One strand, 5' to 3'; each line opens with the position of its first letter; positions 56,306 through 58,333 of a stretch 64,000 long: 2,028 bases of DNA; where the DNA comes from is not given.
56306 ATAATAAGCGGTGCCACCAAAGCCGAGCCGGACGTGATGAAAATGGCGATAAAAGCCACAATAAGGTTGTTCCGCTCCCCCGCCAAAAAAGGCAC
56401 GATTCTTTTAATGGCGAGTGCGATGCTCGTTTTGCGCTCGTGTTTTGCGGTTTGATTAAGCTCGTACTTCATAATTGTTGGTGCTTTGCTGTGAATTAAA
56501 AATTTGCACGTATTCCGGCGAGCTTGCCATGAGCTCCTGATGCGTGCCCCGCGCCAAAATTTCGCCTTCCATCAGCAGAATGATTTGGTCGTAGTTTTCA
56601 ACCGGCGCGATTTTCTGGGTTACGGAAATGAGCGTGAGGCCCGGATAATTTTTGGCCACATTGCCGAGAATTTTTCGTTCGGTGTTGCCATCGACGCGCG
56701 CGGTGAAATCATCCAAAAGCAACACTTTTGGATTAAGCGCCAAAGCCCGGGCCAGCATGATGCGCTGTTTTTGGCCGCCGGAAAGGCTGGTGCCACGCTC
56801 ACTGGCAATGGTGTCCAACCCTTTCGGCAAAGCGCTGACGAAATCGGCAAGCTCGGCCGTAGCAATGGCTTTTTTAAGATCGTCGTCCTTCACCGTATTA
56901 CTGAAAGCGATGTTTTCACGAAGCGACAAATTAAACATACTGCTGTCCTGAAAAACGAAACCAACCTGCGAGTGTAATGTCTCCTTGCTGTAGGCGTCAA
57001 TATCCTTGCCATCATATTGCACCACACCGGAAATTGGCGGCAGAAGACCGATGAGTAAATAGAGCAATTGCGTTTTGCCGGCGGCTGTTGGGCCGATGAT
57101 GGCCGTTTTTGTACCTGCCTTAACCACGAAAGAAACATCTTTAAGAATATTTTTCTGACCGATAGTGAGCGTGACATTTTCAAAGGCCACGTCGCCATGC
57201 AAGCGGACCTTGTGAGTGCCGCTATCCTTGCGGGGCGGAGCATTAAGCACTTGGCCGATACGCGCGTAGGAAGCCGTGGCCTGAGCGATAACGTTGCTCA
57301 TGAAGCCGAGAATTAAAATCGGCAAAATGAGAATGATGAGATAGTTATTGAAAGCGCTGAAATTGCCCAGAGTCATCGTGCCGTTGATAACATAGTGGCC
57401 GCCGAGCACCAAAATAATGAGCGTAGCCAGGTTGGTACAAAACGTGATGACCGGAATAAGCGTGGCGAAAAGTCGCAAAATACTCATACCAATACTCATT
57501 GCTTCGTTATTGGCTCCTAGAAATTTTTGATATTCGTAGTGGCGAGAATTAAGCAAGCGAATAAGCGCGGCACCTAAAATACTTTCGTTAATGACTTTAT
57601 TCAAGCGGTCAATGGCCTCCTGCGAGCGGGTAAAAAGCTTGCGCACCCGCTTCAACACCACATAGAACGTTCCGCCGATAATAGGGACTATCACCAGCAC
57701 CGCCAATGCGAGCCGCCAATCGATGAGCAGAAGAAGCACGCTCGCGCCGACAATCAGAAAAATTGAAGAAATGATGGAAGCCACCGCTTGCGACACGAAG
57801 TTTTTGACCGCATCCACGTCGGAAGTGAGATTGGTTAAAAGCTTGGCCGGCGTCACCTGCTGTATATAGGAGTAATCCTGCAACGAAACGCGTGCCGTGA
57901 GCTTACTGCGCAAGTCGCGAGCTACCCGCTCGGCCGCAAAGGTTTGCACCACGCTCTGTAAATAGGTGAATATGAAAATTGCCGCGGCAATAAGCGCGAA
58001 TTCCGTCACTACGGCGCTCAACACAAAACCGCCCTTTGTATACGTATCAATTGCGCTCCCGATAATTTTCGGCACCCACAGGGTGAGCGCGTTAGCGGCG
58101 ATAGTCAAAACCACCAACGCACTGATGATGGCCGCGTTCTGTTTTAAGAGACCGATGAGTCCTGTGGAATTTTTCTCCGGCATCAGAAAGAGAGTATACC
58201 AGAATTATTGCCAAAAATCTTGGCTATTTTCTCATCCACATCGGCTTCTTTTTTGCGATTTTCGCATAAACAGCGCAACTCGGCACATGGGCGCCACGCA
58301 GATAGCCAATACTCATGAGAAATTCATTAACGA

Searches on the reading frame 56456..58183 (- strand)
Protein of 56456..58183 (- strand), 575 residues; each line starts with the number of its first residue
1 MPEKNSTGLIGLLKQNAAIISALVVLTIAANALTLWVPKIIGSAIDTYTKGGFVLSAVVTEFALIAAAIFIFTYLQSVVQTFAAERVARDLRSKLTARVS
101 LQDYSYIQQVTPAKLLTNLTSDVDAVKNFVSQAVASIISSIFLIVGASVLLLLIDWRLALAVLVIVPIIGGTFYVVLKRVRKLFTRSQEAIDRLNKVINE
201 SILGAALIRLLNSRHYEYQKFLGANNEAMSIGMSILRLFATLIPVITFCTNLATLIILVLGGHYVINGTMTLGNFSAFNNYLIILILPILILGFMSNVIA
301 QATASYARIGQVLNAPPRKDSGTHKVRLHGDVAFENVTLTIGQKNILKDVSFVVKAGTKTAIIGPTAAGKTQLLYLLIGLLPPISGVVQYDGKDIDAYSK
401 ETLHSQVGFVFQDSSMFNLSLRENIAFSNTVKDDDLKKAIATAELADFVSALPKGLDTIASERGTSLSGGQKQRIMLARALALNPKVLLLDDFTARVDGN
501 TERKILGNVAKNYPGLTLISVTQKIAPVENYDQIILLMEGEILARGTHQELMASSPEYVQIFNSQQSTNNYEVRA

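Call 75: search_protein_families(library=pfam, proteins=[window:56456-58183:-], max_evalue=0.00001)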
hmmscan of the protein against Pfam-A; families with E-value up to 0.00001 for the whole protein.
window:56456-58183:- (575 aa): 2 families
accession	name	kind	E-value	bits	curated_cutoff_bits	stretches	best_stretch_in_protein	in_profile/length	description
PF00664.28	ABC_membrane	-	7.9e-45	154.1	28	1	23-288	4-273/274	ABC transporter transmembrane region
PF00005.33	ABC_tran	-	2e-30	106.6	25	1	347-495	1-137/137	ABC transporter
